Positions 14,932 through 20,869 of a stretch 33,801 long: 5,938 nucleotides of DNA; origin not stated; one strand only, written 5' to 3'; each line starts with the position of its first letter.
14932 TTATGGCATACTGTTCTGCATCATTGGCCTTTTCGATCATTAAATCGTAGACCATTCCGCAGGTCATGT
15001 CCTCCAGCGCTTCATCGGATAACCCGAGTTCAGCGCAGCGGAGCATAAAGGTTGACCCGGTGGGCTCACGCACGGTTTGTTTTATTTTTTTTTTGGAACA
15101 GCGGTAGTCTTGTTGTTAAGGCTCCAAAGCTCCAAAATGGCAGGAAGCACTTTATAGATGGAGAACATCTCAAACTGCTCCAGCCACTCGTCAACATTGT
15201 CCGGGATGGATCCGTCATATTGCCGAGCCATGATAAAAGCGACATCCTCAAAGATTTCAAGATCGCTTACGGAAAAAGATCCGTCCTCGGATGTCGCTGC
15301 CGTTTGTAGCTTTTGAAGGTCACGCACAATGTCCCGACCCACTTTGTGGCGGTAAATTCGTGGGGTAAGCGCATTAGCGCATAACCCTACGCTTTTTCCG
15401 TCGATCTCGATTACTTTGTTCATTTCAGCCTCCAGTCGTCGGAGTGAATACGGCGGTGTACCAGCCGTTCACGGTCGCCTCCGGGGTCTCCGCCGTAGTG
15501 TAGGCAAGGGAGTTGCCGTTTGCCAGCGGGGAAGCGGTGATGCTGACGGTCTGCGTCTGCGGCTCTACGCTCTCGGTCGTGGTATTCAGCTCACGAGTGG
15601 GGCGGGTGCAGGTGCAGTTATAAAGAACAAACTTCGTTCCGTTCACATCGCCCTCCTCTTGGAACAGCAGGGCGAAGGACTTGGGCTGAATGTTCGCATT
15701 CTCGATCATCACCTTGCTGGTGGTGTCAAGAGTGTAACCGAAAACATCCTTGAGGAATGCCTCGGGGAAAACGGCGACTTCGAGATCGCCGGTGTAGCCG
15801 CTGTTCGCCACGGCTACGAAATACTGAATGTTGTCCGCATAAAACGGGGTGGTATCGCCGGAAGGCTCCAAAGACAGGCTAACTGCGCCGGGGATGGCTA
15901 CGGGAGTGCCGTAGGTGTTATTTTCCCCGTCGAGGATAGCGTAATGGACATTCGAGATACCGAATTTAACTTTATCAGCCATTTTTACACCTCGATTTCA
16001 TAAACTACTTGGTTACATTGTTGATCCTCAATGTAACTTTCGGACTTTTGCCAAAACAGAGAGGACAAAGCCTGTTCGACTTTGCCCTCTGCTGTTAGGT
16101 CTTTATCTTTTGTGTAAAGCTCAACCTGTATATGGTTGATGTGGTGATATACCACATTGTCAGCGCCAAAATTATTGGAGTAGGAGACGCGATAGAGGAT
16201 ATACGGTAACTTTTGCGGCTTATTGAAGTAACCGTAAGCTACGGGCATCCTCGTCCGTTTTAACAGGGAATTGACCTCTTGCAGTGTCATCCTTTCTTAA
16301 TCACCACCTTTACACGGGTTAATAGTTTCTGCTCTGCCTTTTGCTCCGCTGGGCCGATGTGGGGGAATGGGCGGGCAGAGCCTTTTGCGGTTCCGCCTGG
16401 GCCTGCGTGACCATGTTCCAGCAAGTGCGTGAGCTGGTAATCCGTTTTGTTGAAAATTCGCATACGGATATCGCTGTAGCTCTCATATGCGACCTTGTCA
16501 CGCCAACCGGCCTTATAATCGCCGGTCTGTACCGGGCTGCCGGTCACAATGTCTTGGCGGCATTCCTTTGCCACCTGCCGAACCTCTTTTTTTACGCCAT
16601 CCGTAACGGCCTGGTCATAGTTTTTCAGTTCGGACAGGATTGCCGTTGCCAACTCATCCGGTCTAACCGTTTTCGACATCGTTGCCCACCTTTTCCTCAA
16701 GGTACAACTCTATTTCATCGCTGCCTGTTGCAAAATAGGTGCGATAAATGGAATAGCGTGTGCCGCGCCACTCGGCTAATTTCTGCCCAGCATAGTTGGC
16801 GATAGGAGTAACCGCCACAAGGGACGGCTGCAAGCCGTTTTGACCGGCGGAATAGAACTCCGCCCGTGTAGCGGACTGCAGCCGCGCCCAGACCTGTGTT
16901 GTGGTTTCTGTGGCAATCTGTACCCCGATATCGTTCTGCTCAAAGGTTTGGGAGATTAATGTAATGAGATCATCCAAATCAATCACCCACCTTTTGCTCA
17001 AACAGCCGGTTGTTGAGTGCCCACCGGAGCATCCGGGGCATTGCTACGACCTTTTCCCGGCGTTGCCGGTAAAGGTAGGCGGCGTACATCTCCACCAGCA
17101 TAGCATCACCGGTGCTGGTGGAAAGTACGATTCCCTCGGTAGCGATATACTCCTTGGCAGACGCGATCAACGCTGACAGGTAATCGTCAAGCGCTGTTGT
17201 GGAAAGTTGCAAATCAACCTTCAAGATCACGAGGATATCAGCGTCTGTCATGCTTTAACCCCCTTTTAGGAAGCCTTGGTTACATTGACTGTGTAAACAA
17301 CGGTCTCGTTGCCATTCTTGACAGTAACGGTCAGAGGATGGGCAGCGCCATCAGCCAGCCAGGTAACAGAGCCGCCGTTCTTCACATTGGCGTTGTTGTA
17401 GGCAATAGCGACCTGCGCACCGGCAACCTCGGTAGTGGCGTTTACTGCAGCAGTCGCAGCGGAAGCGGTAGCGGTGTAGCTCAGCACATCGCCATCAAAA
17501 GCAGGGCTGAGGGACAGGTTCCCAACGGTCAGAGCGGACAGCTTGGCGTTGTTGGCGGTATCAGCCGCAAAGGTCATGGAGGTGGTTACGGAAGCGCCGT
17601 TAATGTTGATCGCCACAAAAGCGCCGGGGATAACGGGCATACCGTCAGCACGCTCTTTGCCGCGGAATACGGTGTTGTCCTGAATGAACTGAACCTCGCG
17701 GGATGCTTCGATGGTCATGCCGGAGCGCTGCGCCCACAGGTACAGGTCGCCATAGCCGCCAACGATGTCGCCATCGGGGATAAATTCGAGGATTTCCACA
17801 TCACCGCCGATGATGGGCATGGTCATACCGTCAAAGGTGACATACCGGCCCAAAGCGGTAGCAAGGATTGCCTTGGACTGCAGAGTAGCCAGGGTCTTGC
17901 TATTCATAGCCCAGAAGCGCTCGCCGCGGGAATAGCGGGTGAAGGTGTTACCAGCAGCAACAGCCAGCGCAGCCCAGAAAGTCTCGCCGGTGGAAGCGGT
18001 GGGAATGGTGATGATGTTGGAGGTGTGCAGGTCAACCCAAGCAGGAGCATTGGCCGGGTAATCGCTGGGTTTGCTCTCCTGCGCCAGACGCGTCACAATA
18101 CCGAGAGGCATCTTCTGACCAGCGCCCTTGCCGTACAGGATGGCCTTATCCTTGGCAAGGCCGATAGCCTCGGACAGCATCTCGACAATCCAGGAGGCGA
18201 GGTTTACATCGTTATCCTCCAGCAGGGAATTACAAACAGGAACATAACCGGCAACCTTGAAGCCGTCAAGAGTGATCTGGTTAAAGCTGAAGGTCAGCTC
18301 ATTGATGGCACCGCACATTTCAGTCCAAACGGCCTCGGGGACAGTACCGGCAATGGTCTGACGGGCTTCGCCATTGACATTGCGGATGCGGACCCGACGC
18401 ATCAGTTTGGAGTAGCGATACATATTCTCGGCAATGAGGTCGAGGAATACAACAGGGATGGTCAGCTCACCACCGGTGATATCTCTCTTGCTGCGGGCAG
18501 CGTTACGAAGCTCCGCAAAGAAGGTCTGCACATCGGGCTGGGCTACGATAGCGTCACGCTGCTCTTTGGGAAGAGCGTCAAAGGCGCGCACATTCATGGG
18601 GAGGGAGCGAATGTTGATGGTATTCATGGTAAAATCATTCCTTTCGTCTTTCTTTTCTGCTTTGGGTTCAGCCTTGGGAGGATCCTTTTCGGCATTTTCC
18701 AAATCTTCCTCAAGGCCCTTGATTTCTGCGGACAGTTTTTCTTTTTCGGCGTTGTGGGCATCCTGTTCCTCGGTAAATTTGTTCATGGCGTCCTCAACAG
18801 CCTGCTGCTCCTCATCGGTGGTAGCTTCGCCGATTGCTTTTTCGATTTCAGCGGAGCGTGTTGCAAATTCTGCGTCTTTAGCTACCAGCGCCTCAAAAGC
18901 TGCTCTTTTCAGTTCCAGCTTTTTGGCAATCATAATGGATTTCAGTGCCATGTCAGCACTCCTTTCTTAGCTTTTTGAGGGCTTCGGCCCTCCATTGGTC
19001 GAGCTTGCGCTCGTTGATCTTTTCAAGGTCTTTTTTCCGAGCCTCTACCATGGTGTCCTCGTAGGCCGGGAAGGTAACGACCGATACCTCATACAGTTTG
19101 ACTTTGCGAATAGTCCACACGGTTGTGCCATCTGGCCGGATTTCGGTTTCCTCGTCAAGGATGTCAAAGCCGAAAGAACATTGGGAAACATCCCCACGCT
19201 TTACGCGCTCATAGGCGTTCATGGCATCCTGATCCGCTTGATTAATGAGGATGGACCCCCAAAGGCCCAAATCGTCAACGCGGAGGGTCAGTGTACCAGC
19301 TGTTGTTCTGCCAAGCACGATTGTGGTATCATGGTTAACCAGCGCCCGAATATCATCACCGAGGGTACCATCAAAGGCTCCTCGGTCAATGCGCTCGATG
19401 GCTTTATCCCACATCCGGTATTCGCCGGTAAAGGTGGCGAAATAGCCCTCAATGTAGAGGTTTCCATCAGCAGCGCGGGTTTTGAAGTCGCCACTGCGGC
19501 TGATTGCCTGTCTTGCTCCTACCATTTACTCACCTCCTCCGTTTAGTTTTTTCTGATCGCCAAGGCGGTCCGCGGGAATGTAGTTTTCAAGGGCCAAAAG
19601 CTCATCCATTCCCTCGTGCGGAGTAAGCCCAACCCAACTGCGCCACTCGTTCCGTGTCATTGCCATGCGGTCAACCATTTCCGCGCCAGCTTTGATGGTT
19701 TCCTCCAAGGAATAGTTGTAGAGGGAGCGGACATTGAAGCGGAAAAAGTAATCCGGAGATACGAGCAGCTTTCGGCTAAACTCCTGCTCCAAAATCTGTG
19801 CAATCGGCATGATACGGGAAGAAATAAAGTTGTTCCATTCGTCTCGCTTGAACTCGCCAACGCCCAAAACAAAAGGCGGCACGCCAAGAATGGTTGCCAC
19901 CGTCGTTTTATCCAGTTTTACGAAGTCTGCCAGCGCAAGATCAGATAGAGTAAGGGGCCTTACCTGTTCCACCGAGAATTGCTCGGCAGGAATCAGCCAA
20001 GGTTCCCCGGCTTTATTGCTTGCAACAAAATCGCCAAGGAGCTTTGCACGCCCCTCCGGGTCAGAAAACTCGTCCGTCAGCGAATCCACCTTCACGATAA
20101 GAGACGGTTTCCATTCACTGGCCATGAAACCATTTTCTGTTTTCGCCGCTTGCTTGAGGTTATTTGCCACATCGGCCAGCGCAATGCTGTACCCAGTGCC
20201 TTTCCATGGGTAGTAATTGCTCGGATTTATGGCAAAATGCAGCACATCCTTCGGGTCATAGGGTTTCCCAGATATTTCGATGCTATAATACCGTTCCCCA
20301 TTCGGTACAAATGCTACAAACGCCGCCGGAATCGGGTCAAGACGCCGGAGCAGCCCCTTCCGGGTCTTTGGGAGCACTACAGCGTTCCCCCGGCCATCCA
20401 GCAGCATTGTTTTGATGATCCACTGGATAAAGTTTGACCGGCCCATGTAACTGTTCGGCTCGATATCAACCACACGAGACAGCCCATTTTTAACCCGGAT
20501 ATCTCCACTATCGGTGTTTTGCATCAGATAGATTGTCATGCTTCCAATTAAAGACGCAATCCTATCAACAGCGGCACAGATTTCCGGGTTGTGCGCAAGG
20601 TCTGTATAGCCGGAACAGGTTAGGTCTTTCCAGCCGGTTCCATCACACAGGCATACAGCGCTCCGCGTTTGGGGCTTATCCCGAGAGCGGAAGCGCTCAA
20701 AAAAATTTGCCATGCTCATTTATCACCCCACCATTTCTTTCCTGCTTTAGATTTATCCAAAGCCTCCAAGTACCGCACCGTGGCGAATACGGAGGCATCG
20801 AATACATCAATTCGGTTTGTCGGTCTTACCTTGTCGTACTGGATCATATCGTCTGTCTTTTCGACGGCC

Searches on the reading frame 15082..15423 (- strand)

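Call 9: search_protein_families(library=phrogs, proteins=[window:15082-15423:-], max_evalue=0.001)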
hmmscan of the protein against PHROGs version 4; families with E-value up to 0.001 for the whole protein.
window:15082-15423:- (113 aa): 1 family
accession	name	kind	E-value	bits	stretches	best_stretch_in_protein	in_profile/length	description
phrog_709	-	unknown function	1e-29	104.4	1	1-112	1-123/133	-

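Call 10: search_protein_families(library=pfam, proteins=[window:15082-15423:-], max_evalue=0.01)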
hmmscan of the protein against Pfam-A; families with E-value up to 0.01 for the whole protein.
window:15082-15423:- (113 aa): 0 families

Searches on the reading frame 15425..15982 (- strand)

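Call 9: search_protein_families(library=phrogs, proteins=[window:15425-15982:-], max_evalue=0.001)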
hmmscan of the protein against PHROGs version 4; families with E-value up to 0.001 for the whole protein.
window:15425-15982:- (185 aa): 3 families
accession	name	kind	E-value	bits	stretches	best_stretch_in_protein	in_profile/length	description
phrog_88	-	tail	1.5e-53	183.1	1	2-183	20-209/291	major tail protein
phrog_2645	-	tail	8.6e-09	36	1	19-156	27-168/270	major tail protein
phrog_2634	-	tail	1.1e-08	36.1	1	9-153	14-164/213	major tail protein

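Call 10: search_protein_families(library=pfam, proteins=[window:15425-15982:-], max_evalue=0.01)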
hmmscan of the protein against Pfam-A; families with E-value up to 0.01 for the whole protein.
window:15425-15982:- (185 aa): 1 family
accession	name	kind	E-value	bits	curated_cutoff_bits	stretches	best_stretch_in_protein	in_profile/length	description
PF06488.17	L_lac_phage_MSP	-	2.3e-05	24.3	23.6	1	20-171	26-189/218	Phage tail tube protein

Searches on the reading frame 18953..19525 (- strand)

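Call 25: search_protein_families(library=phrogs, proteins=[window:18953-19525:-], max_evalue=0.00001)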
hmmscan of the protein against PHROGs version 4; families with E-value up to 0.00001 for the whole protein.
window:18953-19525:- (190 aa): 11 families
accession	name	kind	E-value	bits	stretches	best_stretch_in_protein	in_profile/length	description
phrog_80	-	head and packaging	2.9e-60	206.1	1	10-186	220-409/607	head maturation protease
phrog_9644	-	head and packaging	1.3e-25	91.4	1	19-176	159-319/341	head maturation protease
phrog_2263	-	head and packaging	8.4e-22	78.8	1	21-184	37-196/551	major head protein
phrog_13042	-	head and packaging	1.8e-19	71.1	1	44-175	50-187/386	major head protein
phrog_36211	-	head and packaging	6.4e-15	56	1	19-166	15-167/378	head maturation protease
phrog_7053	-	head and packaging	1.1e-14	55.8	1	19-163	33-189/390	head maturation protease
phrog_617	-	head and packaging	5.8e-14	52.9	1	35-172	35-168/626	major head protein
phrog_37668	-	head and packaging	1.6e-13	51.5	1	39-167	40-170/313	head maturation protease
phrog_3244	-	head and packaging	5.4e-13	50.3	1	56-176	68-193/326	head maturation protease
phrog_11321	-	unknown function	6.2e-09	36.7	1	62-160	36-136/327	-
phrog_4523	-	head and packaging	8.1e-06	25.8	1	60-174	73-184/644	major head and protease protein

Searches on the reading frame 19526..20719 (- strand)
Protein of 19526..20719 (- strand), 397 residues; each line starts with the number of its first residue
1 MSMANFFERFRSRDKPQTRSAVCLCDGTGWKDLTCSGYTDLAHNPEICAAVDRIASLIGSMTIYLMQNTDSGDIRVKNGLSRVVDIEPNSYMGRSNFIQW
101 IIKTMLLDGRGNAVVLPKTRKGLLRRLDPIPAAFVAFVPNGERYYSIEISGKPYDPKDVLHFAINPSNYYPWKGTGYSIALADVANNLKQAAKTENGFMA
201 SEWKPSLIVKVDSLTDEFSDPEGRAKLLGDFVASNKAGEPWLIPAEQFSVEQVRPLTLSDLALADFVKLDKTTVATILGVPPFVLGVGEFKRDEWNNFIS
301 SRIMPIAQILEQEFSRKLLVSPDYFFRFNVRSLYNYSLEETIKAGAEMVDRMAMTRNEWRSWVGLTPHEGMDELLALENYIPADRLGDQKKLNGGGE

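Call 25: search_protein_families(library=phrogs, proteins=[window:19526-20719:-], max_evalue=0.00001)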
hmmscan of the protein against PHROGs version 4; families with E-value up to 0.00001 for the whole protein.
window:19526-20719:- (397 aa): 4 families
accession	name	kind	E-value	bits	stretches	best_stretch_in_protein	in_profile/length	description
phrog_12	-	head and packaging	7.3e-63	214.6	1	2-395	46-445/646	portal protein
phrog_2662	-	head and packaging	1.1e-22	81.5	1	40-383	63-423/717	portal protein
phrog_5929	-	head and packaging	6.5e-16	59.3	1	204-390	16-209/228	portal protein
phrog_11323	-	unknown function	3.1e-06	28.3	1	297-390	19-116/130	-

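Call 26: find_encoding_contigs(protein=window:19526-20719:-, flank=10000, max_places=10)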
Protein window:19526-20719:- (397 aa): 24 contigs read that carry it; 10 places shown.
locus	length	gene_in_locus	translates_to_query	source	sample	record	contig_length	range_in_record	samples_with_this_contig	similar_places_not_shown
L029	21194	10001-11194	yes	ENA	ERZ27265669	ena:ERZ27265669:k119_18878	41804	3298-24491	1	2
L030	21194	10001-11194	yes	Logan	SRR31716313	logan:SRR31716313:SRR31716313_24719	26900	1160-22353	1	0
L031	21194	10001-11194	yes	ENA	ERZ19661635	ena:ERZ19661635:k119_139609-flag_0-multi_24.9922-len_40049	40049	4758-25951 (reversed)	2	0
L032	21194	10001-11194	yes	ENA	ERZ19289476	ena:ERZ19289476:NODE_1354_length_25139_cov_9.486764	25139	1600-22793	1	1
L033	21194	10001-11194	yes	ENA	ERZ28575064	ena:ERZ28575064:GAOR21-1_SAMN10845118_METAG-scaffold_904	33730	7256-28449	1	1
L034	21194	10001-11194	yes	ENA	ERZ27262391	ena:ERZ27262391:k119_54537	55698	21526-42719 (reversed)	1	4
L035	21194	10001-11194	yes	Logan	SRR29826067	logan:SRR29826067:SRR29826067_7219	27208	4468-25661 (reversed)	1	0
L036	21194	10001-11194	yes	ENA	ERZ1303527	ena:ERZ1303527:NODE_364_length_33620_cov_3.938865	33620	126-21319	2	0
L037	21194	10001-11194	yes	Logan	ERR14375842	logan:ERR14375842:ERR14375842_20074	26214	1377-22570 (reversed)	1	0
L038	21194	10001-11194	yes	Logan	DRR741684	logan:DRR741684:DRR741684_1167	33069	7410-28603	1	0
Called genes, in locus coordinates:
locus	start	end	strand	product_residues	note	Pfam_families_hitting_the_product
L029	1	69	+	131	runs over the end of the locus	PF00436:SSB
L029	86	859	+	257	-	-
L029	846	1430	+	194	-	PF11417:G39P_N (weak)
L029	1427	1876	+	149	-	PF25680:Mom (weak)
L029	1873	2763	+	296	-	PF01507:PAPS_reduct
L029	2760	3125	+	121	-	-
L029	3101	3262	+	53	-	-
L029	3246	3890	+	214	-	-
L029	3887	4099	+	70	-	-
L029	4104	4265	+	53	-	-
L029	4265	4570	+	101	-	-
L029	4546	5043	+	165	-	PF08241:Methyltransf_11 (faint)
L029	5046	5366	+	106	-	-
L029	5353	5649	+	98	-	-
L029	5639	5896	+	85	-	-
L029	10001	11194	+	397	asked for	PF04860:Phage_portal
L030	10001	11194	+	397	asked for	PF04860:Phage_portal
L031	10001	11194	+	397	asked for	PF04860:Phage_portal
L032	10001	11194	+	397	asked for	PF04860:Phage_portal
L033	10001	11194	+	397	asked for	PF04860:Phage_portal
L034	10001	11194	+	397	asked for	PF04860:Phage_portal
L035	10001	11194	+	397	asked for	PF04860:Phage_portal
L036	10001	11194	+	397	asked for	PF04860:Phage_portal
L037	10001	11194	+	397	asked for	PF04860:Phage_portal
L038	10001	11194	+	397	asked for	PF04860:Phage_portal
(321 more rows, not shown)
